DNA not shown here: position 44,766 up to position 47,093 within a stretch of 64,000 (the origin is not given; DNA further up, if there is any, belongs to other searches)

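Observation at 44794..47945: Orphan short glycyl-radical enzyme plus activase cassette of unknown chemistry, bracketed by two direct copies of an intergenic repeat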

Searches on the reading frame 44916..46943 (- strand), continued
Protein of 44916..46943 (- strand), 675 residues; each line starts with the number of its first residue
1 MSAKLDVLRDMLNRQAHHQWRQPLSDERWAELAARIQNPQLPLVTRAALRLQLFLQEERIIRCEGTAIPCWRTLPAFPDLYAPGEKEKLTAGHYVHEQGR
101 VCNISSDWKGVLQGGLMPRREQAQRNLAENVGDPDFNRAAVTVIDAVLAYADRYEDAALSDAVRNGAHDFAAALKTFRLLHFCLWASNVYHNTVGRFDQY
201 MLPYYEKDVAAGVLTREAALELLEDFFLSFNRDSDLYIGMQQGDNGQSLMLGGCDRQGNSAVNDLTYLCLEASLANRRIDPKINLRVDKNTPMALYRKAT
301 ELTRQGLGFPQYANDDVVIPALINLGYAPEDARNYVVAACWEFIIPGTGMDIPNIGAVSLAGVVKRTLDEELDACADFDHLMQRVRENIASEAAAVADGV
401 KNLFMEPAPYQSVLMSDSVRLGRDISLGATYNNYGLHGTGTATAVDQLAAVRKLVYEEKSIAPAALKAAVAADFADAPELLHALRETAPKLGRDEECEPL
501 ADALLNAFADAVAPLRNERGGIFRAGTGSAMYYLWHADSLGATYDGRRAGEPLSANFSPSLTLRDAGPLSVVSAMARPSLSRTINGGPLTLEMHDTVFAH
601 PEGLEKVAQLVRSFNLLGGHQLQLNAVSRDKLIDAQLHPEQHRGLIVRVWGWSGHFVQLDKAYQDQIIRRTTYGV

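Call 15: search_solved_structures(query=window:44916-46943:-, max_evalue=0.00001, show_alignments=2)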
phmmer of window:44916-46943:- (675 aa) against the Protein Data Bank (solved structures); distinct sequences matched with E-value up to 0.00001: 33.
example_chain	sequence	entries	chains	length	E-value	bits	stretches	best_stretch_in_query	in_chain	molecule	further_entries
5i2a_A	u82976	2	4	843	6.4e-71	242.7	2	167-475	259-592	Diol-dehydratase | Diol dehydratase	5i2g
1r8w_A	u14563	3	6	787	6.6e-70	239.3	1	162-673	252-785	glycerol dehydratase | B12-independent glycerol dehydratase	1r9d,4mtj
8yjo_A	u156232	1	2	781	3.2e-69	237.1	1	169-673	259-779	Probable dehydratase PflD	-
8id0_A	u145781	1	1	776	3.1e-62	214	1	183-672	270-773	formate C-acetyltransferase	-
6vxc_A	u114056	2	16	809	1.9e-57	198.2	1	187-672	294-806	Trans-4-hydroxy-L-proline dehydratase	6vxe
9ht9_A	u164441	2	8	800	2e-56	194.8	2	401-672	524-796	Choline trimethylamine-lyase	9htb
9r0v_A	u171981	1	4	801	2e-56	194.8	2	401-672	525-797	Choline trimethylamine-lyase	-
6vue_A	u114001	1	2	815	2.1e-56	194.7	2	401-672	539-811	Choline trimethylamine-lyase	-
5fay_A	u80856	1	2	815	2.1e-56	194.7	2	401-672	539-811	Choline trimethylamine-lyase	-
5faw_A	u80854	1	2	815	2.1e-56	194.7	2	401-672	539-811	Choline trimethylamine-lyase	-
5fau_A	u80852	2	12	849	2.5e-56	194.5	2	401-672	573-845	Choline trimethylamine-lyase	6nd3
5fav_A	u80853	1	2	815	3.7e-56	193.9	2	401-672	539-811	Choline trimethylamine-lyase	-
5kdp_A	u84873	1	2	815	5.1e-56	193.5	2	401-672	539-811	Choline trimethylamine-lyase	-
2f3o_A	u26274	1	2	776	1e-55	192.5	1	192-672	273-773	pyruvate formate-lyase 2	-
9rco_A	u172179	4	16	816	2.5e-55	191.2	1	165-672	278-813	Glycyl radical protein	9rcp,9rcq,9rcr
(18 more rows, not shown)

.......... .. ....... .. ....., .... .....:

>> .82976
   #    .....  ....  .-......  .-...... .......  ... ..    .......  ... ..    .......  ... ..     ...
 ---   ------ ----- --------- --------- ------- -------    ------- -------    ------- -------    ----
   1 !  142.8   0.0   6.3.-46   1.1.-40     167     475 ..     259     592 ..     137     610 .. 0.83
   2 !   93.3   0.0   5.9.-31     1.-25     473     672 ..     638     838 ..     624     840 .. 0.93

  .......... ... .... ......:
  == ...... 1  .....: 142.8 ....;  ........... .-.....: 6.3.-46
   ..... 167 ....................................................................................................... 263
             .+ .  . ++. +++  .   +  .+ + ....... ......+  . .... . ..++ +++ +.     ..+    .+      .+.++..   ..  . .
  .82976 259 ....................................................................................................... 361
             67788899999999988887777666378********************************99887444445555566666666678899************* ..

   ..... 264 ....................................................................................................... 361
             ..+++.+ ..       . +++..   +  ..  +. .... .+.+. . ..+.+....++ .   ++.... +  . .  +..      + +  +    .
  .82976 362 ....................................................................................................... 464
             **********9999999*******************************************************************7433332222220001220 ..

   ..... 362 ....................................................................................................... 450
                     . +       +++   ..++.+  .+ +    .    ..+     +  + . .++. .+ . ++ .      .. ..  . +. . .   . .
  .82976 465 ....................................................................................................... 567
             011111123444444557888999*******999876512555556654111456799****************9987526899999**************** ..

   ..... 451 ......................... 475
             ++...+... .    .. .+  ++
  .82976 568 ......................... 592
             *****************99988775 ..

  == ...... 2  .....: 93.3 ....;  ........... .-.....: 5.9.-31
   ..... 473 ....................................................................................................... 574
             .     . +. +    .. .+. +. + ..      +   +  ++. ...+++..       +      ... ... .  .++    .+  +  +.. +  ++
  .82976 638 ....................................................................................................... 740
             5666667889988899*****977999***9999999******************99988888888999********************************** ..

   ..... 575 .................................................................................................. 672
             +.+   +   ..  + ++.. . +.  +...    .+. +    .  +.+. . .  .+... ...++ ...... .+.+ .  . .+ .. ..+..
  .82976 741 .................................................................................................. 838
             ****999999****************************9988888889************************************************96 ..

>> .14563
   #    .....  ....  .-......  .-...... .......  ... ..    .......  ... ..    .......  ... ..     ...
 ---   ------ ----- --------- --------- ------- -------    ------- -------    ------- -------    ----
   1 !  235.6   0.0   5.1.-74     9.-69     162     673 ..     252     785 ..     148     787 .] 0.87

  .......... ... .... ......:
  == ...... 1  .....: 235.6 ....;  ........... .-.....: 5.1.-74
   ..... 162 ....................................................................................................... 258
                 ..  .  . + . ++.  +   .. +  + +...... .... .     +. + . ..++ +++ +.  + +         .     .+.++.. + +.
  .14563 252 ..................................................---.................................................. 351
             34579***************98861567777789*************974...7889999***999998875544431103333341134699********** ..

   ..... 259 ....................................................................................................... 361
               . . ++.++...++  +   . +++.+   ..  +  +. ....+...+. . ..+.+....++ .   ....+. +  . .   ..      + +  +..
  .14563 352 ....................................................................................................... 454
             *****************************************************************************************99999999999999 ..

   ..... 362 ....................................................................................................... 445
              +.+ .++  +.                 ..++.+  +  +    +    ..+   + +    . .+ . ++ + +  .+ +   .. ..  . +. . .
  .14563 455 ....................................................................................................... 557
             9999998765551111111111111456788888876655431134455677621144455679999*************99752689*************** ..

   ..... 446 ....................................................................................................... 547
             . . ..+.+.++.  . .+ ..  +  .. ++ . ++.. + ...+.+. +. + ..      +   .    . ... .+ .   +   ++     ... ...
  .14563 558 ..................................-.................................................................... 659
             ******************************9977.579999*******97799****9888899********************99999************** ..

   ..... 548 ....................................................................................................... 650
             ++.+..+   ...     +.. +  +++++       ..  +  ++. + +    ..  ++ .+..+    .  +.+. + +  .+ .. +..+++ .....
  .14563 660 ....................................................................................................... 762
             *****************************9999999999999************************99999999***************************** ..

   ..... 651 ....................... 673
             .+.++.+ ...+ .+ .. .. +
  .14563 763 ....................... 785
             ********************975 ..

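Call 18: find_related_loci(query=A2, collection=genome_contigs, flank=10000)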
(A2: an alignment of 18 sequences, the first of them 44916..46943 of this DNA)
Query A2 (675 aa) in genome_contigs; peptide patterns used: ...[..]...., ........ (x = any residue, [..] = any of these).
543 stretches matched a pattern; 523 encode a relative of the query (tblastn E <= 1e-3); the best 80 are kept; 80 distinct loci.
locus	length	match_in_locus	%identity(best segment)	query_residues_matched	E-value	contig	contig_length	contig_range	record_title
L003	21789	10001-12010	68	3-675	0e+0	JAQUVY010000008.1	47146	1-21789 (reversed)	MAG: Eubacteriales bacterium isolate STD2_178 NODE_2569_length_47146_cov_3.778430_Sandtown_D2, whole genome shotgun sequ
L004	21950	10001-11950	67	15-674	0e+0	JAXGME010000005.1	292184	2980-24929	MAG: Christensenellales bacterium isolate AnMBR.bin225 bin225_5, whole genome shotgun sequence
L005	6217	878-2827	67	15-674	0e+0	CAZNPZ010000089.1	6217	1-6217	MAG TPA_asm: uncultured Oscillospiraceae bacterium isolate binchicken_co117_59 genome assembly, contig: NODE_21439_lengt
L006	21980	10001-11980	66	5-675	0e+0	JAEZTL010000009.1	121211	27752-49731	MAG: Bacillota bacterium isolate OH_PDB_46 k127_490707, whole genome shotgun sequence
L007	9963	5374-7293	66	20-675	0e+0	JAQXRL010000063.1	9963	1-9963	MAG: Eubacteriales bacterium isolate SUG1456 k141_876792, whole genome shotgun sequence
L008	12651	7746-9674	66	16-675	0e+0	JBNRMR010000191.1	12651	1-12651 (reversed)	MAG: Christensenellales bacterium isolate UACH.gsam k127_740242, whole genome shotgun sequence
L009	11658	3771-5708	65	16-675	0e+0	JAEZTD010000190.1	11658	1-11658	MAG: Bacillota bacterium isolate OH_PDB_32 k127_608248, whole genome shotgun sequence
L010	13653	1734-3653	65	20-675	0e+0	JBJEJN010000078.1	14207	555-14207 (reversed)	MAG: Aristaeellaceae bacterium isolate PUUB56_bin.008 NODE_2526_length_14207_cov_8.491733, whole genome shotgun sequence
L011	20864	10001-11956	65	5-673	0e+0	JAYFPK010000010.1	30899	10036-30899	MAG: Candidatus Limiplasma sp. isolate CA_117 c_CA_000000051077, whole genome shotgun sequence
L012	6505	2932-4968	65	1-675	0e+0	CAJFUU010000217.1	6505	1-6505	uncultured Clostridia bacterium isolate Coassembly_mag_558 genome assembly, contig: MAGpy_11413_min2k_bin_558_fak87_1424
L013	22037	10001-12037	64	1-675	0e+0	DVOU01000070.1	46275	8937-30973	MAG TPA_asm: Candidatus Pullichristensenella excrementipullorum isolate 1279 ChiHcolR29__C205157_L46275_SRR6323130, whol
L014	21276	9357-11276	65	20-675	0e+0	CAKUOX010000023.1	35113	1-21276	MAG: uncultured Clostridia bacterium isolate REFINED_METABAT215_TOP10_CONTIGS_1500_ASSEMBLY_K77_MERGED__Hadza_PheChl_Fib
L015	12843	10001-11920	65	20-675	0e+0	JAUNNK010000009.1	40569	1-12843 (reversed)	MAG: Clostridia bacterium isolate S32M_St_metabat_48 NODE_629_length_40569_cov_7.957546, whole genome shotgun sequence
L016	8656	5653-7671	66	1-673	0e+0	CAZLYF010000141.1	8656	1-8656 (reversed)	MAG TPA_asm: uncultured Oscillospiraceae bacterium isolate SRP192927_co6_135 genome assembly, contig: NODE_21536_length_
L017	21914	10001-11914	65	20-673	0e+0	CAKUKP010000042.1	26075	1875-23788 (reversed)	MAG: uncultured Clostridia bacterium isolate REFINED_METABAT215_TOP10_CONTIGS_1500_ASSEMBLY_K77_MERGED__Hadza_PheChl_Fib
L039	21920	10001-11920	65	20-675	0e+0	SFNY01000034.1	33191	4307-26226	MAG: Clostridiales bacterium isolate W3P1.014 Contig355, whole genome shotgun sequence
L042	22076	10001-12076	48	1-675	0e+0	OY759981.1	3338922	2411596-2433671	MAG: Prolixibacteraceae bacterium isolate a65ce3e3-c5f4-4774-b918-da8a2197b833 genome assembly, chromosome: 1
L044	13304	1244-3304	49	1-670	0e+0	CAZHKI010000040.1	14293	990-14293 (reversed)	MAG TPA_asm: uncultured Maribellus sp. isolate SRP192927_co6_853 genome assembly, contig: NODE_10119_length_14293_cov_3.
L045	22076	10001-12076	48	1-675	0e+0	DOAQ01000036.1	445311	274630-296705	MAG TPA_asm: Prolixibacteraceae bacterium isolate UBA12447 contig_268, whole genome shotgun sequence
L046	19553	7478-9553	49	1-675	0e+0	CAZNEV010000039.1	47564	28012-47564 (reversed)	MAG TPA_asm: uncultured Maribellus sp. isolate binchicken_co277_37 genome assembly, contig: NODE_1377_length_47564_cov_8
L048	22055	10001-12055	49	7-675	0e+0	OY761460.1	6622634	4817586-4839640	MAG: Prolixibacteraceae bacterium isolate b0120b26-81c1-4e5c-b488-535878dd73d8 genome assembly, chromosome: 1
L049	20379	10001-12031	51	6-670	0e+0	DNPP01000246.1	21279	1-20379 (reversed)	MAG TPA_asm: Bacillota bacterium isolate UBA8346 contig_6698, whole genome shotgun sequence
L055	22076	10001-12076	48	1-675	0e+0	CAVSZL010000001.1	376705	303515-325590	MAG: uncultured Bacteroidales bacterium isolate MFD04716.bin.1.396 genome assembly, contig: contig_12528, whole genome s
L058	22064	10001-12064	48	1-671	0e+0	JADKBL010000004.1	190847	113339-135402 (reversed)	MAG: Bacteroidetes bacterium isolate Mari_18-Q3-R65-66_MAXAC.224 tig00005046-10-1910490, whole genome shotgun sequence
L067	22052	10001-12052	50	7-675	0e+0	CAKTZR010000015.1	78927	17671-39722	MAG: uncultured Clostridia bacterium isolate REFINED_METABAT215_TOP10_CONTIGS_1500_ASSEMBLY_K77_MERGED__Hadza_MoBio_hadz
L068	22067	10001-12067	47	1-675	0e+0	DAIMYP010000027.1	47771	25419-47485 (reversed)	MAG TPA_asm: Tannerellaceae bacterium isolate CTOTU1925 NODE_188_length_47771_cov_14.575048, whole genome shotgun sequen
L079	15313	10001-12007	50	14-670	0e+0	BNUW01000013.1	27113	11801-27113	Spirochaetia bacterium MS499-40 DNA, sequence013, whole genome shotgun sequence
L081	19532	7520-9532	49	15-671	0e+0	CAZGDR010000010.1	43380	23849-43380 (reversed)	MAG TPA_asm: uncultured Spirochaetaceae bacterium isolate binchicken_co88_620 genome assembly, contig: NODE_913_length_4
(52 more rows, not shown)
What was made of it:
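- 523 GTDB species encode a relative (call 18).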

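Call 23: search_protein_families(library=pfam, proteins=[L048:5230-7764:+, L045:4317-6575:+, L058:12137-13597:+, L042:6228-7772:+, L044:9757-11133:+, L046:9560-10018:+, L079:12327-13727:+, L081:14393-15901:+, L079:13740-14648:+, L067:12010-12561:+], max_evalue=0.001)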
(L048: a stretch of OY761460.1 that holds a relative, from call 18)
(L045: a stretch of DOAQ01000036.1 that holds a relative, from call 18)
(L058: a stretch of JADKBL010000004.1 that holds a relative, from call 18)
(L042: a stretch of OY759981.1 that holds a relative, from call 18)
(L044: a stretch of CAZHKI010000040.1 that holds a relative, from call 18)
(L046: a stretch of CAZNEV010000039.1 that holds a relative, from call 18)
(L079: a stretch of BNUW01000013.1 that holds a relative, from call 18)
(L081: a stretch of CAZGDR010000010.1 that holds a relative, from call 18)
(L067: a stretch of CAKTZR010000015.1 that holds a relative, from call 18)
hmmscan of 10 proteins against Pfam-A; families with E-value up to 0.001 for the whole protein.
L048:5230-7764:+ (844 aa): 2 families
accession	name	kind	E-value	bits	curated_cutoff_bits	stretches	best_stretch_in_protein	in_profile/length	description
PF03065.20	Glyco_hydro_57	-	1e-06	28.7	21.2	1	62-173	56-169/291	Glycosyl hydrolase family 57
PF01074.27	Glyco_hydro_38N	-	0.00017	21.6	25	0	53-173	21-141/270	Glycosyl hydrolases family 38 N-terminal domain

L045:4317-6575:+ (752 aa): 2 families
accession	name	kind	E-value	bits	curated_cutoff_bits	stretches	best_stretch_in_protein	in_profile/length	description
PF02065.24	Melibiase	-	6.5e-09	35.7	27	1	312-406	96-190/347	Melibiase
PF17801.7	Melibiase_C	-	2.7e-07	31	22.9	1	595-653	17-69/71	Alpha galactosidase C-terminal beta sandwich domain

L058:12137-13597:+ (486 aa): 3 families
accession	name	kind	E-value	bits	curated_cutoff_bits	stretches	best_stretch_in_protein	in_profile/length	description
PF00884.28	Sulfatase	-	2.9e-55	188.2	25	1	34-370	1-300/301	Sulfatase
PF16347.10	SGSH_C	-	2.9e-22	79.9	29.3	1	325-462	7-150/154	N-sulphoglucosamine sulphohydrolase, C-terminal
PF01663.27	Phosphodiest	-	2.6e-07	31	23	0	262-343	179-255/342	Type I phosphodiesterase / nucleotide pyrophosphatase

L042:6228-7772:+ (514 aa): 2 families
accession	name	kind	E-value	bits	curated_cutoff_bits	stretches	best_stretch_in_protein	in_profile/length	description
PF06964.18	Alpha-L-AF_C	-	3.4e-38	131.9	27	1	317-503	1-165/165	Alpha-L-arabinofuranosidase C-terminal domain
PF22848.2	ASD1_dom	-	6.2e-07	29.7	22.2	0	93-155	11-78/239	Alpha-L-arabinofuranosidase 1 domain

L044:9757-11133:+ (458 aa): 3 families
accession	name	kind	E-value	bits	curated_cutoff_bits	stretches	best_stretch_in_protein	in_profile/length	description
PF16499.11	Melibiase_2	-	6.7e-31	108.1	23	3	178-298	107-237/284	Alpha galactosidase A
PF17801.7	Melibiase_C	-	9.8e-16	58.1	22.9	1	384-456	5-71/71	Alpha galactosidase C-terminal beta sandwich domain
PF02065.24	Melibiase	-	1.4e-06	28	27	1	28-203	40-190/347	Melibiase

L046:9560-10018:+ (152 aa): 4 families
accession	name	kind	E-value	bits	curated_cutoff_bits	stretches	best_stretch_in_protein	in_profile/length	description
PF12689.13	Acid_PPase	-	8.3e-36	123.8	27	1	2-149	4-161/169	Acid Phosphatase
PF13419.12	HAD_2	-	3.3e-05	24.5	23.8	0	37-136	72-176/178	Haloacid dehalogenase-like hydrolase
PF03031.24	NIF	-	6.8e-05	23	21.8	1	4-128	3-124/160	NLI interacting factor-like phosphatase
PF00702.32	Hydrolase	-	0.00012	22.9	26.4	1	43-122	98-181/191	haloacid dehalogenase-like hydrolase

L079:12327-13727:+ (466 aa): 0 families

L081:14393-15901:+ (502 aa): 2 families
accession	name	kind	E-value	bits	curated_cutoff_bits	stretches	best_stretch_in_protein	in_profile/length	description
PF00370.27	FGGY_N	-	2.4e-43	149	28.8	1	4-249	3-245/245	FGGY family of carbohydrate kinases, N-terminal domain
PF02782.22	FGGY_C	-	2.6e-27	96.3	27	1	303-452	45-197/198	FGGY family of carbohydrate kinases, C-terminal domain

L079:13740-14648:+ (302 aa): 1 family
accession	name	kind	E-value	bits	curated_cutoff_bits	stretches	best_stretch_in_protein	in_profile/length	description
PF01116.26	F_bP_aldolase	-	4.1e-55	187.7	25.5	1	2-282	2-267/277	Fructose-bisphosphate aldolase class-II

L067:12010-12561:+ (183 aa): 2 families
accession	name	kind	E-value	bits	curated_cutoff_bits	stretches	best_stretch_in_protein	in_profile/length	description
PF04115.18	Ureidogly_lyase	-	2.3e-12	47.3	23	1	21-179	1-161/162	Ureidoglycolate lyase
PF16161.11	DUF4867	-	3.3e-10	40.2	28.7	1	88-178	80-170/201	Domain of unknown function (DUF4867)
